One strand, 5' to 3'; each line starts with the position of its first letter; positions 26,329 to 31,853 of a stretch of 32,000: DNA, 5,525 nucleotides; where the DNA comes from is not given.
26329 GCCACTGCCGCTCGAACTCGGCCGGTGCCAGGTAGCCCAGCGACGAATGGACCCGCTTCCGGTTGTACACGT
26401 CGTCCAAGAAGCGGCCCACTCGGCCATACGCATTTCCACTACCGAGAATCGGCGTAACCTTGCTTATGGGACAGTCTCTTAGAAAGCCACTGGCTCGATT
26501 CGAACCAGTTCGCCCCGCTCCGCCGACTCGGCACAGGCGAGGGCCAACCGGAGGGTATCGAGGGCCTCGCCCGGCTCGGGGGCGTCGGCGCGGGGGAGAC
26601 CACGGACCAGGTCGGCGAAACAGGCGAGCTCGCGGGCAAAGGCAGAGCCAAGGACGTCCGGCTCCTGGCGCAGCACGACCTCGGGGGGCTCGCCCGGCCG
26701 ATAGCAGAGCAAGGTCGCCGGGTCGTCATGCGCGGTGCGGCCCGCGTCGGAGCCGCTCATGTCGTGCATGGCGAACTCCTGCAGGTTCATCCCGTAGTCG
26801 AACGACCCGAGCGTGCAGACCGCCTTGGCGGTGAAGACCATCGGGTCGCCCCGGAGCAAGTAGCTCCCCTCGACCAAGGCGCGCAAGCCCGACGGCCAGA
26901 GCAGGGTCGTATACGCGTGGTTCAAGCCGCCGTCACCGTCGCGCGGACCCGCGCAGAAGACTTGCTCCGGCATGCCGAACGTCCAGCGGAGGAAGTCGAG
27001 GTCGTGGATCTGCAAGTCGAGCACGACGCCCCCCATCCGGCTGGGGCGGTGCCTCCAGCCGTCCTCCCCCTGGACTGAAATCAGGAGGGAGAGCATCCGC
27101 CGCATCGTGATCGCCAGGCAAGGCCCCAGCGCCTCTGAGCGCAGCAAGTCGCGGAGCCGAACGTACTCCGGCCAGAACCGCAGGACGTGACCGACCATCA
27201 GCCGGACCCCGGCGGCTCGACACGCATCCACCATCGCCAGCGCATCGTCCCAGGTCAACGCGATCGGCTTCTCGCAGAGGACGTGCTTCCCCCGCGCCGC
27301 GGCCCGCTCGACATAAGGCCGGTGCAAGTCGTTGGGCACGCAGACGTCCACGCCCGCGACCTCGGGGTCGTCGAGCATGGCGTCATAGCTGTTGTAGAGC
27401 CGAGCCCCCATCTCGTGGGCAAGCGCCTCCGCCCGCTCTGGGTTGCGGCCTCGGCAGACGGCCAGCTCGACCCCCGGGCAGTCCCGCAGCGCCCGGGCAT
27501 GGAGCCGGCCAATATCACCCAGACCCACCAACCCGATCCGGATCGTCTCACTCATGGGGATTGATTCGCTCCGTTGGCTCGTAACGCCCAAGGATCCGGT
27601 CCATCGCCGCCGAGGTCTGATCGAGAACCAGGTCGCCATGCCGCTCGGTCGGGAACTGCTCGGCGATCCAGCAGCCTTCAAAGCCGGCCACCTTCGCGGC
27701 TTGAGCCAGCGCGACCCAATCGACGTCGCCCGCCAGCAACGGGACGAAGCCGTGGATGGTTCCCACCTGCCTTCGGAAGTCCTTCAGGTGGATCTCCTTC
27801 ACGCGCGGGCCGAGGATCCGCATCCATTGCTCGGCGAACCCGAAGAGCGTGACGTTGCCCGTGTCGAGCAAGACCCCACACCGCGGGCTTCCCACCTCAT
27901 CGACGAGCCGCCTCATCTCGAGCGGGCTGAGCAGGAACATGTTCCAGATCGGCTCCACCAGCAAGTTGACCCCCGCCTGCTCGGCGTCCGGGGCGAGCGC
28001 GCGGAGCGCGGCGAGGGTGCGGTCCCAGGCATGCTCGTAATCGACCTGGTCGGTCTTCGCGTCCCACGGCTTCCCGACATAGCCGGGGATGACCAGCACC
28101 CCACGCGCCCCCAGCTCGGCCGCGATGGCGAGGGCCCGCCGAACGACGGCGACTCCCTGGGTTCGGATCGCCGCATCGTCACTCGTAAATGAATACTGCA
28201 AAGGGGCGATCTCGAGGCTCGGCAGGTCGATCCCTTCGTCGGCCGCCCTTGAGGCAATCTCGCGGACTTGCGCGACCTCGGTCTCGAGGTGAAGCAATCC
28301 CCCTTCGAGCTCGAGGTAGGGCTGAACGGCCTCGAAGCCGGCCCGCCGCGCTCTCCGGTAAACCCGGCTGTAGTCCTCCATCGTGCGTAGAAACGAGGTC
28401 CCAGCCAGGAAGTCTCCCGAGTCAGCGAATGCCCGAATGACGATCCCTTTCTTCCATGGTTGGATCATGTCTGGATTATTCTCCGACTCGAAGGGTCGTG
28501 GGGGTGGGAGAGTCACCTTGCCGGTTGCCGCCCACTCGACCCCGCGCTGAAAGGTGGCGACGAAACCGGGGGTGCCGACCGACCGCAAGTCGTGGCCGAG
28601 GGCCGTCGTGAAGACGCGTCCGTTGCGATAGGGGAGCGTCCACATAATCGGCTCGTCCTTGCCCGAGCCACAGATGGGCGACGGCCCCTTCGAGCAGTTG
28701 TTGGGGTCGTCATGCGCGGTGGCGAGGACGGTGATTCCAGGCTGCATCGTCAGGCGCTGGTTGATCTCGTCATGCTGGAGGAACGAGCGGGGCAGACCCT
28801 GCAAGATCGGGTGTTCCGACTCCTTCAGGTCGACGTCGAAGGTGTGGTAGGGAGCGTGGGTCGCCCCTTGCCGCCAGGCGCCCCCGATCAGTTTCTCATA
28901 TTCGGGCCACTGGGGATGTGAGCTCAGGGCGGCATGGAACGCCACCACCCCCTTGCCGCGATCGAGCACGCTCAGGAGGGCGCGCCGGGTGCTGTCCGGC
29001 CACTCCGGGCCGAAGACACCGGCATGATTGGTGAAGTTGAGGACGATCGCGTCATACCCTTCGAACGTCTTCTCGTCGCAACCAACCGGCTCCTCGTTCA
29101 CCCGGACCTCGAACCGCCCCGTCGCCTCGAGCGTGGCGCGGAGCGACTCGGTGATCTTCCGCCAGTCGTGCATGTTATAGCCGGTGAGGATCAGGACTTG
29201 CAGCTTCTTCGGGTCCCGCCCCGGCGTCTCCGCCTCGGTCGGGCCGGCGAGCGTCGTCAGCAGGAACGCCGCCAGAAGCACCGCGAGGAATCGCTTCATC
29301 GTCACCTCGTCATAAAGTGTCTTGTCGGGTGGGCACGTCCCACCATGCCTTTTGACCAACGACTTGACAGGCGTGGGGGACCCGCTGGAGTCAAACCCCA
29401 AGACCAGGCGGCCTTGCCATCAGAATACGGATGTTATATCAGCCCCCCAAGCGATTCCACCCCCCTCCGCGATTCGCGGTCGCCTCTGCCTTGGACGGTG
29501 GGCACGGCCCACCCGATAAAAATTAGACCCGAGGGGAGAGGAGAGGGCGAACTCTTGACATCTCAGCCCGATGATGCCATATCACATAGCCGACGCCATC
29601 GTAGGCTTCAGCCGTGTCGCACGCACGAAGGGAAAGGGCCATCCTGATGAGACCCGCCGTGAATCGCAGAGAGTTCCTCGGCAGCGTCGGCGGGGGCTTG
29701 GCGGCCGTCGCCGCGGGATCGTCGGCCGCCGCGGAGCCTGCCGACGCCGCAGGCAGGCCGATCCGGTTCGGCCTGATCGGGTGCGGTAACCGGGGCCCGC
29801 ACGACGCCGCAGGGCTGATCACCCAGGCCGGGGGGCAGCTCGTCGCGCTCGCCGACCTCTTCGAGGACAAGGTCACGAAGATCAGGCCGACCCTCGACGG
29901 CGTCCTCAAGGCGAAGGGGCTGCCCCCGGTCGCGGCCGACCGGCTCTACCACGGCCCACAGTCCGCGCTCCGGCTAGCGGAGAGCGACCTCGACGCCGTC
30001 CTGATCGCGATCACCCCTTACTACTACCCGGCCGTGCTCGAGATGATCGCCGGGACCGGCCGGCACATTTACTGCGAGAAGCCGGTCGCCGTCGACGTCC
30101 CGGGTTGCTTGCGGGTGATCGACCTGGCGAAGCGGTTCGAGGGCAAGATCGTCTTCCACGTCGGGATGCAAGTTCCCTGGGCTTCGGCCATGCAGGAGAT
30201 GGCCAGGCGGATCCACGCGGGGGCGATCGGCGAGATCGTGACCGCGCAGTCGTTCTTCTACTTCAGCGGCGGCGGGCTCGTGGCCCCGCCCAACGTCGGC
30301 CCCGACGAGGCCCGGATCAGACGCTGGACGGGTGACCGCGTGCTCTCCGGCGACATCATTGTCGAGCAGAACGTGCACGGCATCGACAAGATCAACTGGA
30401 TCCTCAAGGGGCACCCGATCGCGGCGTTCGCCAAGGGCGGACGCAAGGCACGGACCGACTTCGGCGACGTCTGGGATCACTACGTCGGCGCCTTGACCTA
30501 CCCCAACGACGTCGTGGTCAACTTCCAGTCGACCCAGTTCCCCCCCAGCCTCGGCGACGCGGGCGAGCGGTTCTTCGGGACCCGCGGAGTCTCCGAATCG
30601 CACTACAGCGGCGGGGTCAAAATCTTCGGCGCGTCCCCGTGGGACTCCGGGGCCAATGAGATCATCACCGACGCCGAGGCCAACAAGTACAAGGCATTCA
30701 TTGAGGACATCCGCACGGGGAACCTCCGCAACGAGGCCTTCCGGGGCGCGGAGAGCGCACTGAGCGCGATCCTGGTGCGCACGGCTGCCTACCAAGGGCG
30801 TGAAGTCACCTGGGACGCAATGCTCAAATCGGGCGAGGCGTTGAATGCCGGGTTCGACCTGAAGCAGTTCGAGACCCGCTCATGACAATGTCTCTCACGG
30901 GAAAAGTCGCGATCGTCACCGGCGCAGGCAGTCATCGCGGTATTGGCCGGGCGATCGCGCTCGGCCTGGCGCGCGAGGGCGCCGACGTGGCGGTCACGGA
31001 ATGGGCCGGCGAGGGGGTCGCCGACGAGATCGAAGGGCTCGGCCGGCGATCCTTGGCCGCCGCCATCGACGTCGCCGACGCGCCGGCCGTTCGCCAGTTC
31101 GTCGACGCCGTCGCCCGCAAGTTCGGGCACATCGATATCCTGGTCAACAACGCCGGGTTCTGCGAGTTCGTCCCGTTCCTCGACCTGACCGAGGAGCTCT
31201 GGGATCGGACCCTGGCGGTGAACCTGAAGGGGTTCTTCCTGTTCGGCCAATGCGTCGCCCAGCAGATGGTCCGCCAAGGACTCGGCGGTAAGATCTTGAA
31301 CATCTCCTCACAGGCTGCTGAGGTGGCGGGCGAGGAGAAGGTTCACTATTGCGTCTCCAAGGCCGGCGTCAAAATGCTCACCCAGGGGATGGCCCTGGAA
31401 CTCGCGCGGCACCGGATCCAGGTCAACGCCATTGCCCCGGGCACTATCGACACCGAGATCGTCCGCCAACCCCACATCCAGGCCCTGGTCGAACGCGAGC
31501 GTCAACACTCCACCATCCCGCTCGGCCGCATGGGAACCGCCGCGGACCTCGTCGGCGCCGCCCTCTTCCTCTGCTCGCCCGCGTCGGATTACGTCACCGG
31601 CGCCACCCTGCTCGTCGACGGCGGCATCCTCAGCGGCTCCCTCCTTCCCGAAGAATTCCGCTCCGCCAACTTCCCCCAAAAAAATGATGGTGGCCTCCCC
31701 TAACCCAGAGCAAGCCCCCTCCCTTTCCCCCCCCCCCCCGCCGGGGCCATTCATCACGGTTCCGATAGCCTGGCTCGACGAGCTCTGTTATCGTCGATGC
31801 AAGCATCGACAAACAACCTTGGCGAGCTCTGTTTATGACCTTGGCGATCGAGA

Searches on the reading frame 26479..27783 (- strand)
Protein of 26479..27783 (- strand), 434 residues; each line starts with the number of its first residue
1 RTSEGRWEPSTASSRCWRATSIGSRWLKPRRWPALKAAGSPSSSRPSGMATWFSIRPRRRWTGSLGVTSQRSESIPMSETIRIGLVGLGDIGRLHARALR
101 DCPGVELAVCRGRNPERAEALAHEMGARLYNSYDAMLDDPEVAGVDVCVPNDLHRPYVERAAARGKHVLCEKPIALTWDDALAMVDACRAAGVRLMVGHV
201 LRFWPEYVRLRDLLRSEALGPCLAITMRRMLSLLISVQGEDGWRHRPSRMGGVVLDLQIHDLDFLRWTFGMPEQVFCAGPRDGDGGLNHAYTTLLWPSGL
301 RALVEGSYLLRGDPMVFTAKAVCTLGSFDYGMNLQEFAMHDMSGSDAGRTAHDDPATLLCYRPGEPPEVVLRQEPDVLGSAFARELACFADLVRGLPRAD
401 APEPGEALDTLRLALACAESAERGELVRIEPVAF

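Call 9: search_protein_families(library=pfam, proteins=[window:26479-27783:-], max_evalue=0.001)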
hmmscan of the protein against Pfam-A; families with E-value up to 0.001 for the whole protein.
window:26479-27783:- (434 aa): 3 families
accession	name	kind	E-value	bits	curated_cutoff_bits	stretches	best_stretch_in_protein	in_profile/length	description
PF01408.29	GFO_IDH_MocA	-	2.2e-31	109.5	24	1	81-199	1-120/120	Oxidoreductase family, NAD-binding Rossmann fold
PF22725.1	GFO_IDH_MocA_C3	-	2e-14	54.1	27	1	207-327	1-122/124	GFO/IDH/MocA C-terminal domain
PF02894.22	GFO_IDH_MocA_C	-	6.5e-07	29.8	22.9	1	212-275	2-65/218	Oxidoreductase family, C-terminal alpha/beta domain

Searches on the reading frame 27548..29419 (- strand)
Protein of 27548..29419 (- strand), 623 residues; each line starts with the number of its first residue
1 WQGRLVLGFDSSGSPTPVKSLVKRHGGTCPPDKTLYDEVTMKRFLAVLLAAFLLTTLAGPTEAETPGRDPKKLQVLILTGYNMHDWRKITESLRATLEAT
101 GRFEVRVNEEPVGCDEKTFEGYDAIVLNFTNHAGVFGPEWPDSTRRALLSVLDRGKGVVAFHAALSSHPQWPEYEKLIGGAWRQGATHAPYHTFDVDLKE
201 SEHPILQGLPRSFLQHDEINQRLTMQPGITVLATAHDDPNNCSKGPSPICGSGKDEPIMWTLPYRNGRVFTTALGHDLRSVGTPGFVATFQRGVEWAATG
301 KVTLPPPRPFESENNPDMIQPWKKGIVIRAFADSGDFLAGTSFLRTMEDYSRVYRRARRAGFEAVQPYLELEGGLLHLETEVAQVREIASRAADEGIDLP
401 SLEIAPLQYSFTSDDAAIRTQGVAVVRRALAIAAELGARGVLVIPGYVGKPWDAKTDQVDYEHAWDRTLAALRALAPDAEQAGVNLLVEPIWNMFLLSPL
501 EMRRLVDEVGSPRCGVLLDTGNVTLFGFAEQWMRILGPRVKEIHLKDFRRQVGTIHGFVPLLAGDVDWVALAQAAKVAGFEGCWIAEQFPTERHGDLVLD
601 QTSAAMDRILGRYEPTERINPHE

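Call 9: search_protein_families(library=pfam, proteins=[window:27548-29419:-], max_evalue=0.001)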
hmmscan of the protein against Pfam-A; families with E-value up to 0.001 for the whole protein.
window:27548-29419:- (623 aa): 2 families
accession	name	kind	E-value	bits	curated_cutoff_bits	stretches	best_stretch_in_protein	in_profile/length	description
PF01261.30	AP_endonuc_2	-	1.1e-41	143.7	31.1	1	355-592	2-233/249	Xylose isomerase-like TIM barrel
PF06283.17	ThuA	-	1.4e-32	114.1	33.4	1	75-297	2-209/209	Trehalose utilisation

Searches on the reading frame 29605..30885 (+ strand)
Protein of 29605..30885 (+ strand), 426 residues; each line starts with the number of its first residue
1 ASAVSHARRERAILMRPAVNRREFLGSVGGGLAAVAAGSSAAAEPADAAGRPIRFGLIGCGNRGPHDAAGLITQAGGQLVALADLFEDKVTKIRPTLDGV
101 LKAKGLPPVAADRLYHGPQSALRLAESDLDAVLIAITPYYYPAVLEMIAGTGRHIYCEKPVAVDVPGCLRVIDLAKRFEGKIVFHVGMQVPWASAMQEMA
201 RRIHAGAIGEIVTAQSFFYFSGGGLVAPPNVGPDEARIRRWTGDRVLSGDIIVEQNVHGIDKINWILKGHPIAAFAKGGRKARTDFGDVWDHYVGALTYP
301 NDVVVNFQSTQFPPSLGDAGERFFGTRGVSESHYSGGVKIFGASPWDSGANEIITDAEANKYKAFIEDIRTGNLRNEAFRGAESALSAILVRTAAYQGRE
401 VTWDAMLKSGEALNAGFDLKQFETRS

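Call 9: search_protein_families(library=pfam, proteins=[window:29605-30885:+], max_evalue=0.001)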
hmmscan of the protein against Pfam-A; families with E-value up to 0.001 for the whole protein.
window:29605-30885:+ (426 aa): 3 families
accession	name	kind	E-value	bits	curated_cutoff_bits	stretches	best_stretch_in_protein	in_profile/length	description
PF22725.1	GFO_IDH_MocA_C3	-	1e-11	45.4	27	1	197-328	2-121/124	GFO/IDH/MocA C-terminal domain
PF01408.29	GFO_IDH_MocA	-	2.3e-08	35.2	24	1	53-178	1-112/120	Oxidoreductase family, NAD-binding Rossmann fold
PF02894.22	GFO_IDH_MocA_C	-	2.4e-07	31.2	22.9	1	202-397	3-208/218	Oxidoreductase family, C-terminal alpha/beta domain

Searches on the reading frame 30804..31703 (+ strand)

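Call 9: search_protein_families(library=pfam, proteins=[window:30804-31703:+], max_evalue=0.001)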
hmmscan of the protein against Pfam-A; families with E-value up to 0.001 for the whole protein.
window:30804-31703:+ (299 aa): 4 families
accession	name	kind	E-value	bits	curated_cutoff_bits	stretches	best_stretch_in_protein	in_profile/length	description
PF13561.12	adh_short_C2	-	4.8e-63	213.3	27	1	40-275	1-235/236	Enoyl-(Acyl carrier protein) reductase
PF00106.31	adh_short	-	2.2e-53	181.1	26.6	1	34-221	1-188/195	short chain dehydrogenase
PF08659.16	KR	-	7.2e-08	33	22.6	1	42-183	7-150/180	KR domain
PF23441.1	SDR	-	1.6e-06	28.1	27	1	186-276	167-256/258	SDR-like rossmann domain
